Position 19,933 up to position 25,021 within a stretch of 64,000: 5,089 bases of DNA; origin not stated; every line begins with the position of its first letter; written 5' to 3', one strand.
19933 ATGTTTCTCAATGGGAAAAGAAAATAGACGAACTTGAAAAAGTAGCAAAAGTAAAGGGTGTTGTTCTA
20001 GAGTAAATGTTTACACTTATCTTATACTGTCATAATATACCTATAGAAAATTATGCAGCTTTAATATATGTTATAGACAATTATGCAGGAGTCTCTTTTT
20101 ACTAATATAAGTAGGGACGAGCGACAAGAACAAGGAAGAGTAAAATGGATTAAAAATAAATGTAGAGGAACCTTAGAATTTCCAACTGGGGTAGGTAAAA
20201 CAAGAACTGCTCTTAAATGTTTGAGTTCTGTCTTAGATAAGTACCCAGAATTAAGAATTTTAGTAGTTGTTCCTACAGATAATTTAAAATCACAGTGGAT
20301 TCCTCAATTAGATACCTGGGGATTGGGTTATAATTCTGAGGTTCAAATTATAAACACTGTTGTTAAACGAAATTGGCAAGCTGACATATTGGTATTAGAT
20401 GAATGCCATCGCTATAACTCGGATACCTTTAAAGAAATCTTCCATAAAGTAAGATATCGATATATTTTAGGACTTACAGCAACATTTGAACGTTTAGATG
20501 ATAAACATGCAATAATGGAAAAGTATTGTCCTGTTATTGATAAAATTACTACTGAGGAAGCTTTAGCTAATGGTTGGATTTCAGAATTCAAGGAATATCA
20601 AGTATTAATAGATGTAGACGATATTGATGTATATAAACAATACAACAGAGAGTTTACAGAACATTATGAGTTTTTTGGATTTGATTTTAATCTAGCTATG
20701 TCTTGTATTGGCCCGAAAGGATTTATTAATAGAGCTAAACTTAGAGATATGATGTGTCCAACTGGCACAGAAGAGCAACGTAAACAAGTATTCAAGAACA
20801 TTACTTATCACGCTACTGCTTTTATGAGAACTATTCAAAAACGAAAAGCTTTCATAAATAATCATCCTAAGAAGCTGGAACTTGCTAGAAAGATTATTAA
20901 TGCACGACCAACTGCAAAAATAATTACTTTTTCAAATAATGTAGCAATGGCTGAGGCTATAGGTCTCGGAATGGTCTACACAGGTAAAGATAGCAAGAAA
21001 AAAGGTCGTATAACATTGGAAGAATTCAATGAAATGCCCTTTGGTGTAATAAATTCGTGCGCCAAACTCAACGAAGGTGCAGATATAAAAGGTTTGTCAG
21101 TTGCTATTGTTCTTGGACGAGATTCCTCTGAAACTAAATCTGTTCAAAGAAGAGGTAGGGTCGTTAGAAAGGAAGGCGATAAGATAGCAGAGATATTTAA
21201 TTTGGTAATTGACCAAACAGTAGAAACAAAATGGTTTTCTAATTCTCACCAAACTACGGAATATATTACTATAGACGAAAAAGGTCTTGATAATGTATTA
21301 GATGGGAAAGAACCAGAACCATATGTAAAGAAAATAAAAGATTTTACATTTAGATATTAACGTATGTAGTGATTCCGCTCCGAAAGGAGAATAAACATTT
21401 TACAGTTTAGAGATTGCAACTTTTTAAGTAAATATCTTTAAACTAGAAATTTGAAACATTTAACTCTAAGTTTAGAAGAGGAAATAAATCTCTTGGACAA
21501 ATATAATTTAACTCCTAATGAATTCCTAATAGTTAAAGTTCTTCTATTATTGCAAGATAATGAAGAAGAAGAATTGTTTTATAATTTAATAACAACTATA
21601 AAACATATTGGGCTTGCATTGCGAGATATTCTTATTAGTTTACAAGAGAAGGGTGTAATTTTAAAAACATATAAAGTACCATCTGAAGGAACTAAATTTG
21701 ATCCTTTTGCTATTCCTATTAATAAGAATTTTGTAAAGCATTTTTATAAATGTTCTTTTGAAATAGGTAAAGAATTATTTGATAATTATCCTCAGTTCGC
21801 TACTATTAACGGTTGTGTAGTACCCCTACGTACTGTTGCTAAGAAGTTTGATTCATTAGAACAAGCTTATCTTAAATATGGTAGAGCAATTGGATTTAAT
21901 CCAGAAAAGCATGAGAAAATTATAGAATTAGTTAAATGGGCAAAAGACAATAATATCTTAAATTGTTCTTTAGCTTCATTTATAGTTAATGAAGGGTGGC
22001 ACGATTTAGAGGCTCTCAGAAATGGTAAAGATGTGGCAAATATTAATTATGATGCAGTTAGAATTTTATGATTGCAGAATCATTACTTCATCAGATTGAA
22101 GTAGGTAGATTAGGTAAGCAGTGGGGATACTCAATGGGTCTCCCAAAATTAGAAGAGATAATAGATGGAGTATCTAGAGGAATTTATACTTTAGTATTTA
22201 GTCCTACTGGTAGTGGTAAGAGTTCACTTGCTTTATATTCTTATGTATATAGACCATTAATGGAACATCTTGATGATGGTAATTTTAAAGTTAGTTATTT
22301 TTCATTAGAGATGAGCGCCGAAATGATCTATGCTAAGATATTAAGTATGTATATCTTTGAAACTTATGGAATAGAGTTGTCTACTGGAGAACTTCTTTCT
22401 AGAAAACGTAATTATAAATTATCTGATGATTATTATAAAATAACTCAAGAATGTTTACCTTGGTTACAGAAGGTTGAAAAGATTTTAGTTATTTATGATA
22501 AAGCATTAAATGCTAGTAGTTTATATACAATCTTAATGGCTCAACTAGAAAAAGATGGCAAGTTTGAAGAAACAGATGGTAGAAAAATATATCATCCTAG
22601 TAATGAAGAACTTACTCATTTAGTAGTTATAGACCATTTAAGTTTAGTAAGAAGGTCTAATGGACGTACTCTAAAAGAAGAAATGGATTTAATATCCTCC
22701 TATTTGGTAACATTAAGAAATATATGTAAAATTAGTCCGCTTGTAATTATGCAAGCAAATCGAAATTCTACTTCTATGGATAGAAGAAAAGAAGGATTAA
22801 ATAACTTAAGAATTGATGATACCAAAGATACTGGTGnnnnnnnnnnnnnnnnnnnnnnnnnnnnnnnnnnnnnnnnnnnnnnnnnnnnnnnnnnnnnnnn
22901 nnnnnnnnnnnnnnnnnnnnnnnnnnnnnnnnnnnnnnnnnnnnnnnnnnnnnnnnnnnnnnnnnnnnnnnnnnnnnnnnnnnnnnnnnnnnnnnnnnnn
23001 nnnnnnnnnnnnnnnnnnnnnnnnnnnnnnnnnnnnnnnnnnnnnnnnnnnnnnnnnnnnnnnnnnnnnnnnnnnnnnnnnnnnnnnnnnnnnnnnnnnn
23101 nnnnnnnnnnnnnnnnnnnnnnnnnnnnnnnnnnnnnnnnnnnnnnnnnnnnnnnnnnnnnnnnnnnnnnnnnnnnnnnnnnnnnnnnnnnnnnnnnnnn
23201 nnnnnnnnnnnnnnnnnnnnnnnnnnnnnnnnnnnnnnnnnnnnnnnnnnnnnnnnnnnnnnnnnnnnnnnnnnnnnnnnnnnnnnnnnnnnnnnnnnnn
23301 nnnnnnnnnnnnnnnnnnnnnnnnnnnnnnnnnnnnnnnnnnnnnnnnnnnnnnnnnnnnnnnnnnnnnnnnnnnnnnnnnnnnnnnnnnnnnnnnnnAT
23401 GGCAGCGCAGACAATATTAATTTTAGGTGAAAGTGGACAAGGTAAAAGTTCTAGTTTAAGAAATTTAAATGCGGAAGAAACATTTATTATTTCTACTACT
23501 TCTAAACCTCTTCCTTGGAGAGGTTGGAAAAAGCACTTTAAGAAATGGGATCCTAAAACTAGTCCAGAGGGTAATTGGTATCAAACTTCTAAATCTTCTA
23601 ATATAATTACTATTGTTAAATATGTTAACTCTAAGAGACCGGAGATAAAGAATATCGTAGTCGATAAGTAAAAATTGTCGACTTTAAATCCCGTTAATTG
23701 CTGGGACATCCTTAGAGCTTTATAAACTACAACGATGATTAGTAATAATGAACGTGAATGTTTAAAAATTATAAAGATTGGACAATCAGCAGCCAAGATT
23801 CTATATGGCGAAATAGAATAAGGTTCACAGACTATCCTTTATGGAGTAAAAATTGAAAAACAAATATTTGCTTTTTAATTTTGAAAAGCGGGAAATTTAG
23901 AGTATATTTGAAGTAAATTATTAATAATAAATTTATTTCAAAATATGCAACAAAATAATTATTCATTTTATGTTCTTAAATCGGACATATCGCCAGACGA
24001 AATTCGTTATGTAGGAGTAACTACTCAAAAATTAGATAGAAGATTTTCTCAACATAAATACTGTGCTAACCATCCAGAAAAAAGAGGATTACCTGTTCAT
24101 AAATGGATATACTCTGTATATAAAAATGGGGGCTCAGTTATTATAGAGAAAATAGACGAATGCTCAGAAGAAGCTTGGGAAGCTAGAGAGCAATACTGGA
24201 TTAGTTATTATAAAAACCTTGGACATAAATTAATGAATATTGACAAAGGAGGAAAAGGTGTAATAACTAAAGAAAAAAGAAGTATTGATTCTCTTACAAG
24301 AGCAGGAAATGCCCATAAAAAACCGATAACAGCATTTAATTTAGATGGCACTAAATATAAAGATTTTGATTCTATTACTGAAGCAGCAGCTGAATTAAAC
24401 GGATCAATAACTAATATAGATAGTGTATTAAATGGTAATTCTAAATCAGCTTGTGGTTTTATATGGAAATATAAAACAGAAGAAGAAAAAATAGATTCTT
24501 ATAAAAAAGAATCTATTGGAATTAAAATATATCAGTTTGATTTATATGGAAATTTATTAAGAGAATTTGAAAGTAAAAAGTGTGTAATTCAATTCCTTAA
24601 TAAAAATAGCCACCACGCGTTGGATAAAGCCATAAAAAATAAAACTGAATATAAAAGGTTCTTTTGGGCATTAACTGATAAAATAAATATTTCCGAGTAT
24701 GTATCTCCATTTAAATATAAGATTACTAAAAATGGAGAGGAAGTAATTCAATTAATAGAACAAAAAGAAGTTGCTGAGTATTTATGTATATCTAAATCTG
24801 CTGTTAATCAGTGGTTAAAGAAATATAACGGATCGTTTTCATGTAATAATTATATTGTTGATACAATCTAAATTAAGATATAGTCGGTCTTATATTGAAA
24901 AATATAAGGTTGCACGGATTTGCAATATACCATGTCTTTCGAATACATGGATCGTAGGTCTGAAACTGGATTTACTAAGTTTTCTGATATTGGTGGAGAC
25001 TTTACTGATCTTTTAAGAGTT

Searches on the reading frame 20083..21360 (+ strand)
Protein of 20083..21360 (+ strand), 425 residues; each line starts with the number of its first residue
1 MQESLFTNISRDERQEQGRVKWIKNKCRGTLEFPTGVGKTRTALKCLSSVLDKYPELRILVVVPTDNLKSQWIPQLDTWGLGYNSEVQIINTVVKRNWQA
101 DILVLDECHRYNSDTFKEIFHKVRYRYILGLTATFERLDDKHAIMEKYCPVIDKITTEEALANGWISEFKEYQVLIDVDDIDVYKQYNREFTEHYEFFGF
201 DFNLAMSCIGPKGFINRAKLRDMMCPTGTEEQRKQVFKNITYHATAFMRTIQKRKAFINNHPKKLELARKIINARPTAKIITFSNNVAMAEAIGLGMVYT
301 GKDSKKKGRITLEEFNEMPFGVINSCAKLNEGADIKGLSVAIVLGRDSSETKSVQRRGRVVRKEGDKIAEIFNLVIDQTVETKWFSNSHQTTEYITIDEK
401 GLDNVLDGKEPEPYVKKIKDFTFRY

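Call 29: search_protein_families(library=phrogs, proteins=[window:20083-21360:+], max_evalue=0.001)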
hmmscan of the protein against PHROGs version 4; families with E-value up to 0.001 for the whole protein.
window:20083-21360:+ (425 aa): 5 families
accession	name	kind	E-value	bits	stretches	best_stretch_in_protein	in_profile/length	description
phrog_16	-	DNA, RNA and nucleotide metabolism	4.3e-38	132.1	1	21-387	285-619/986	DNA helicase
phrog_9690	-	DNA, RNA and nucleotide metabolism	3.2e-14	53.7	2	95-190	34-134/306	DNA helicase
phrog_62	-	DNA, RNA and nucleotide metabolism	4.3e-11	42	1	22-134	707-848/1881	DNA helicase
phrog_2488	-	DNA, RNA and nucleotide metabolism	2.6e-06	27.5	0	22-71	34-86/579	DNA helicase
phrog_16259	-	DNA, RNA and nucleotide metabolism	0.00089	19.6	0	26-103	132-207/330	DNA helicase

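Call 30: search_protein_families(library=pfam, proteins=[window:20083-21360:+], max_evalue=0.001)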
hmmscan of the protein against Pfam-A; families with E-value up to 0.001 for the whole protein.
window:20083-21360:+ (425 aa): 4 families
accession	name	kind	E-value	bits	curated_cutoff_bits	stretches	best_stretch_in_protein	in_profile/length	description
PF04851.21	ResIII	-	2.4e-20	73.5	22.5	2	15-86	20-83/164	Type III restriction enzyme, res subunit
PF00270.35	DEAD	-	1.4e-09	38.4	26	0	31-88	19-77/167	DEAD/DEAH box helicase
PF00271.37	Helicase_C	-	2.4e-07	31.4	23.5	1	264-363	2-109/110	Helicase conserved C-terminal domain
PF18766.7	SWI2_SNF2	-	3.7e-05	23.9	26.7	0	101-169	119-188/221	SWI2/SNF2 ATPase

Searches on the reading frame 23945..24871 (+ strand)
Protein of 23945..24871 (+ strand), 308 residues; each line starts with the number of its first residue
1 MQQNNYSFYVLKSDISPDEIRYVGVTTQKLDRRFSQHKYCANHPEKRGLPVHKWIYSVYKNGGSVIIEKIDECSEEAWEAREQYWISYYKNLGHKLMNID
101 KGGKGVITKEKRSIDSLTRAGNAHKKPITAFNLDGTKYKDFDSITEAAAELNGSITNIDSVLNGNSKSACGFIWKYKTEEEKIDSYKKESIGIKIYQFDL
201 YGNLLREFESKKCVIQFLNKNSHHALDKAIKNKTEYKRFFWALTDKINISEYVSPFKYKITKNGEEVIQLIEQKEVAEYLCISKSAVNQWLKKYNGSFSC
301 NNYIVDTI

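Call 29: search_protein_families(library=phrogs, proteins=[window:23945-24871:+], max_evalue=0.001)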
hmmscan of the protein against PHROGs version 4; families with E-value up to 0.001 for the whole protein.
window:23945-24871:+ (308 aa): 3 families
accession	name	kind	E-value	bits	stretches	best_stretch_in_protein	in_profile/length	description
phrog_20162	-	DNA, RNA and nucleotide metabolism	3.1e-09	38.1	1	105-181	10-86/88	HNH endonuclease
phrog_27851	-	unknown function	6.9e-06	27.4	1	124-181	104-161/162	-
phrog_3855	-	DNA, RNA and nucleotide metabolism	2.7e-05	25.5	1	124-180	4-60/115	HTH DNA binding protein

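Call 30: search_protein_families(library=pfam, proteins=[window:23945-24871:+], max_evalue=0.001)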
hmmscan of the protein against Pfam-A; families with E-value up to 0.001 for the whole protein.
window:23945-24871:+ (308 aa): 4 families
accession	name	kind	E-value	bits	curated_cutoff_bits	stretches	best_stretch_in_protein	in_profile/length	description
PF07453.19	NUMOD1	-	1.2e-09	38.6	22.8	0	126-154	1-29/37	NUMOD1 domain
PF22083.2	I-HmuI_NUMOD-like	-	4.3e-07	29.8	27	1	138-174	9-45/46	DNA endonuclease I-HmuI-like, NUMOD-like domain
PF01541.30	GIY-YIG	-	6.1e-07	30.1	22.6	1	7-91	3-74/78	GIY-YIG catalytic domain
PF13384.12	HTH_23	-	0.0003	20.9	24.6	1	273-296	20-44/50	Homeodomain-like domain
